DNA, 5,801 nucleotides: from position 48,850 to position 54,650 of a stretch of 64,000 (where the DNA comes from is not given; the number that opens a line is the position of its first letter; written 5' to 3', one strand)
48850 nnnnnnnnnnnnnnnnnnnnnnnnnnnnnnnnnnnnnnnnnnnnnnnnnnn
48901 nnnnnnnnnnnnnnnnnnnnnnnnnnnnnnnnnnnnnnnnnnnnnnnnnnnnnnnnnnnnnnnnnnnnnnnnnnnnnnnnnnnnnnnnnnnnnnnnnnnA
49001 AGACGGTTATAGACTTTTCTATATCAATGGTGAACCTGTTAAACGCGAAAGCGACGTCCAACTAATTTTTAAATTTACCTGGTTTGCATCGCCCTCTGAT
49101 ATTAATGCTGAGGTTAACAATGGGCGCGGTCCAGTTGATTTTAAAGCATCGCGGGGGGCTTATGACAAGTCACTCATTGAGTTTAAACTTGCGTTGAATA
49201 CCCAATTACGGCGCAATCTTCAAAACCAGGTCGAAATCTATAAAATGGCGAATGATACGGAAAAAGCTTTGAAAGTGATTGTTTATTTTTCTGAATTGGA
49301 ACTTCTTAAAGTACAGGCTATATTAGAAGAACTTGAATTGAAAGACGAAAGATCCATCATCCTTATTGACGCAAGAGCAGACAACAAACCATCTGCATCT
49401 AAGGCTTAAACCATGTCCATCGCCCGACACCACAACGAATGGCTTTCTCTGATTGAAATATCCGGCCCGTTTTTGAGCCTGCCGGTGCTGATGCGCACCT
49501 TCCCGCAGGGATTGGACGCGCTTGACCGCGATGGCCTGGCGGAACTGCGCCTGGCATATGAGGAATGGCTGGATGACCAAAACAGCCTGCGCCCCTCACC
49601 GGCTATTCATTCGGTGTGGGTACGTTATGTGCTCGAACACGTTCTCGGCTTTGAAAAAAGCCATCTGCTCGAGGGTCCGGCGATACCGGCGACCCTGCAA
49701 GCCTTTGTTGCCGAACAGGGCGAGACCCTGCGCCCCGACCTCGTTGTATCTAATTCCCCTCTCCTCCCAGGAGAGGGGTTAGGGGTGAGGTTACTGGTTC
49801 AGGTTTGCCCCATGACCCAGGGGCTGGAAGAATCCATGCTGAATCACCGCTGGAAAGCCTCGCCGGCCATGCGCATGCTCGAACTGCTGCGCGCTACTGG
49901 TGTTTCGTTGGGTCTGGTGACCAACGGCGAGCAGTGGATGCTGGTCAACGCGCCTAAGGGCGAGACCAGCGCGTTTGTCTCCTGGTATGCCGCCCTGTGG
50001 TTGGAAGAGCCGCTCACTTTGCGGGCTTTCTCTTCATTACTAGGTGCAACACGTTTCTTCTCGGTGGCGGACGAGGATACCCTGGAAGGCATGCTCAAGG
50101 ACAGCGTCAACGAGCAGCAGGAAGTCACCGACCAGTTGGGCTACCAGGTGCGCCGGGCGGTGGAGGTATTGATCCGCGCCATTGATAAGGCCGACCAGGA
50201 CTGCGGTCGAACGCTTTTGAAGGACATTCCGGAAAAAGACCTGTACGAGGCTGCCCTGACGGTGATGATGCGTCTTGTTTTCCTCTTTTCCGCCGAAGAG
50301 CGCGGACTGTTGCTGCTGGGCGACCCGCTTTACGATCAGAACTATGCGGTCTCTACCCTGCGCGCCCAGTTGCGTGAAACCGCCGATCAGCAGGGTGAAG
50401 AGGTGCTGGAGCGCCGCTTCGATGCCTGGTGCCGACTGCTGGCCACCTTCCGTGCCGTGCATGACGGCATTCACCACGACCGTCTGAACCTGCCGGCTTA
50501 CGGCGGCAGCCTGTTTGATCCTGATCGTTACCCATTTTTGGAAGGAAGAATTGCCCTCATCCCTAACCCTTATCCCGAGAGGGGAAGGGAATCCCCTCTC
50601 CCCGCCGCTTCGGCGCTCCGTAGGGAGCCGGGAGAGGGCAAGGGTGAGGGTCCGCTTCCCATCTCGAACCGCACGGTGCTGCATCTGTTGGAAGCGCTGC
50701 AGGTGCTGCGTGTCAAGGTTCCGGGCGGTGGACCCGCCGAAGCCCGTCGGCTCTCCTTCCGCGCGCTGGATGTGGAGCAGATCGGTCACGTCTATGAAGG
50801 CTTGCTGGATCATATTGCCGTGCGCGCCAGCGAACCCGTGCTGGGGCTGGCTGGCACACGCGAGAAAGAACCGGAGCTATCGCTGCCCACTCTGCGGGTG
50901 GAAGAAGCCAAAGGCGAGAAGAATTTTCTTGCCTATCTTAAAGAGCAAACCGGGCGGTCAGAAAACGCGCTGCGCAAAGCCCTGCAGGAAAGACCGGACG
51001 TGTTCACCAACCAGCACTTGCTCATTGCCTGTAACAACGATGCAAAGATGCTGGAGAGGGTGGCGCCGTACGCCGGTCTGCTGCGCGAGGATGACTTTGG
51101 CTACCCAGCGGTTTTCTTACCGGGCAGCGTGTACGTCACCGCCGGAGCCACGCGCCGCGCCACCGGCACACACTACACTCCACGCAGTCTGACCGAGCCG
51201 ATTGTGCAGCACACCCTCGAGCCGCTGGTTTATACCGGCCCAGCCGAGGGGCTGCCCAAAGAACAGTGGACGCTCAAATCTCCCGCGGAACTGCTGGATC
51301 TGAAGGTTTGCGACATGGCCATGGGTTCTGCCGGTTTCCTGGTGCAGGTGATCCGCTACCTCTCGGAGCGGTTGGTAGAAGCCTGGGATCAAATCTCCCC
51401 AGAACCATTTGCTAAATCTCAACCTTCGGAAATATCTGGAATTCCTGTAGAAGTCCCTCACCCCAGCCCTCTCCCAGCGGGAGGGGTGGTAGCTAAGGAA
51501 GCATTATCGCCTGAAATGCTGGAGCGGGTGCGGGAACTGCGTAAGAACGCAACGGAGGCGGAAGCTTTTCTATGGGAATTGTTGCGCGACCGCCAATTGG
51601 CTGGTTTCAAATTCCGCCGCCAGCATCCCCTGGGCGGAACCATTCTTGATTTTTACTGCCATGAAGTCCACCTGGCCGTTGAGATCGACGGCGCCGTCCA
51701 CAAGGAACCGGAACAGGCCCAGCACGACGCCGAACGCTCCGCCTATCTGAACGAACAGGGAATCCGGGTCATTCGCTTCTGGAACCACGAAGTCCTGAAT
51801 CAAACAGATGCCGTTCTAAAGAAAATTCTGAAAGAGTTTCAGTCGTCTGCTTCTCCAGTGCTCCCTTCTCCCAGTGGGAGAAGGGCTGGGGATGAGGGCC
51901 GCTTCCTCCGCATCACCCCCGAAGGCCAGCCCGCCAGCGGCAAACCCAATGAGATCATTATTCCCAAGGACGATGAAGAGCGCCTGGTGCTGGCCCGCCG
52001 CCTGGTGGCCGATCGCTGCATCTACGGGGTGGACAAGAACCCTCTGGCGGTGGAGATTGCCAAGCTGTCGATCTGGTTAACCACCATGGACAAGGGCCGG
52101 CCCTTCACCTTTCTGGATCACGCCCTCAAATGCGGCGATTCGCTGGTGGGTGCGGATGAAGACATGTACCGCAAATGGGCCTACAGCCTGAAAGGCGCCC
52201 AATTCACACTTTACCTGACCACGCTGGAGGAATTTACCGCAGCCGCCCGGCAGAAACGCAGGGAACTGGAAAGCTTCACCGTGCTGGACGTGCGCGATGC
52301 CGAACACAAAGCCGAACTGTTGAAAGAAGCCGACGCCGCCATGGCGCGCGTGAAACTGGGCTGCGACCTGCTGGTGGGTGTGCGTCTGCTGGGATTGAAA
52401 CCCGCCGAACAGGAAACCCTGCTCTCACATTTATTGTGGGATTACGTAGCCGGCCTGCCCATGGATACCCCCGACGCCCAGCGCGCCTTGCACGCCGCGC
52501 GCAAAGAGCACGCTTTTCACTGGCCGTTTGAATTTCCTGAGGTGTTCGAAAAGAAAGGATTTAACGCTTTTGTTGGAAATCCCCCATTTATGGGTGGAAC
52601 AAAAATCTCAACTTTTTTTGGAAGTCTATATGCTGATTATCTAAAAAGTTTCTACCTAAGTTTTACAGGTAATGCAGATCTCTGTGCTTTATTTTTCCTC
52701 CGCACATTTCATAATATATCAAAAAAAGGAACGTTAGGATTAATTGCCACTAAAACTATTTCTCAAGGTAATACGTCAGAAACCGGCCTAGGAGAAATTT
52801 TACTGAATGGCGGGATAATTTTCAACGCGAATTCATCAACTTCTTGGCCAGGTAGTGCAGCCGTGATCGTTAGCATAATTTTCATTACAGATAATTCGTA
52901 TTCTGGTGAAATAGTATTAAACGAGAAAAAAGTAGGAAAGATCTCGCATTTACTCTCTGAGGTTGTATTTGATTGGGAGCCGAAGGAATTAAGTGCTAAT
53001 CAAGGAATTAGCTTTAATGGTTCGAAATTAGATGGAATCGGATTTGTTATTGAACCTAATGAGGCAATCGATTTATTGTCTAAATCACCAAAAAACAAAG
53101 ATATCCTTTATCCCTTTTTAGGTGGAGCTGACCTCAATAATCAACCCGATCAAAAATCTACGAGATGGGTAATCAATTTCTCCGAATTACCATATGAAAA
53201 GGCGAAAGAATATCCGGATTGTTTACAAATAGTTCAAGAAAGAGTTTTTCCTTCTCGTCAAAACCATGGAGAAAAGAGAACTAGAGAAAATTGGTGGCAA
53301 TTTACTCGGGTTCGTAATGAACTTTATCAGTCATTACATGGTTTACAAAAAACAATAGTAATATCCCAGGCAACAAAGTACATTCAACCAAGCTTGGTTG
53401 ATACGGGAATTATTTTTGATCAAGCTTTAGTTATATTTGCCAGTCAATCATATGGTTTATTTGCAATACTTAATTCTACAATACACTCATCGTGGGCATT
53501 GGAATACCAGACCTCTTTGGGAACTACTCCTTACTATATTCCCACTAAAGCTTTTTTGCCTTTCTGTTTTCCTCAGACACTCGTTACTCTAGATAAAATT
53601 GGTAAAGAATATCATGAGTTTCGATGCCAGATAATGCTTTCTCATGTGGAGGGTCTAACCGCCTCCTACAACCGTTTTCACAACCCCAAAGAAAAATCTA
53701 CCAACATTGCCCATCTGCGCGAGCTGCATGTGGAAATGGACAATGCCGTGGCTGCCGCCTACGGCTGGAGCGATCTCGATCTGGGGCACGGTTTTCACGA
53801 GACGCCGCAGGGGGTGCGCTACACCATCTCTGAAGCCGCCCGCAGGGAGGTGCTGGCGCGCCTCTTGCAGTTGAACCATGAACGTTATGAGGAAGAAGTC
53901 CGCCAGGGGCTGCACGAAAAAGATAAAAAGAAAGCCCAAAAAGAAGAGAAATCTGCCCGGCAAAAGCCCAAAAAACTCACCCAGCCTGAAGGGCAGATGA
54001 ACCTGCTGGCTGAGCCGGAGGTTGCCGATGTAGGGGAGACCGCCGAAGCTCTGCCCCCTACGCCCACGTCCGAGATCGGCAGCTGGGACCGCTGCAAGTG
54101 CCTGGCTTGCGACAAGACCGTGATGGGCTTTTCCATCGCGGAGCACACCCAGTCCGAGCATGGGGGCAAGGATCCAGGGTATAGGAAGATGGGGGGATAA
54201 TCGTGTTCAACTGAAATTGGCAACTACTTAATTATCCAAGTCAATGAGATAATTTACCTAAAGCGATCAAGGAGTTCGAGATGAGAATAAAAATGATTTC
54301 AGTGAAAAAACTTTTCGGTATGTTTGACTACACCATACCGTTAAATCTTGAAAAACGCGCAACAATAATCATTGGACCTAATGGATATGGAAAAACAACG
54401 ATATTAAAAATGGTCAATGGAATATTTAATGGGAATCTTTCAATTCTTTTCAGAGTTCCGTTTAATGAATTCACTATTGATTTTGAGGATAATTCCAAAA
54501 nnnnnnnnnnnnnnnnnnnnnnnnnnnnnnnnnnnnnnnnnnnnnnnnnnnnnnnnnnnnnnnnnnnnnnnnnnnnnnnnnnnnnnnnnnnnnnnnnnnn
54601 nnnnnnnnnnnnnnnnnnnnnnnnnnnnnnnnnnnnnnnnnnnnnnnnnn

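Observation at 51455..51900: DUF559 (Vsr-like) endonuclease domain inserted in frame inside the DISARM methyltransferase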

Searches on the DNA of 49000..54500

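Call 47: search_rna_families(source=window, start=49000, end=54500, threshold=evalue, max_evalue=1)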
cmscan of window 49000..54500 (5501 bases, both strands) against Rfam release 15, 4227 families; matches with E-value up to 1: 0.
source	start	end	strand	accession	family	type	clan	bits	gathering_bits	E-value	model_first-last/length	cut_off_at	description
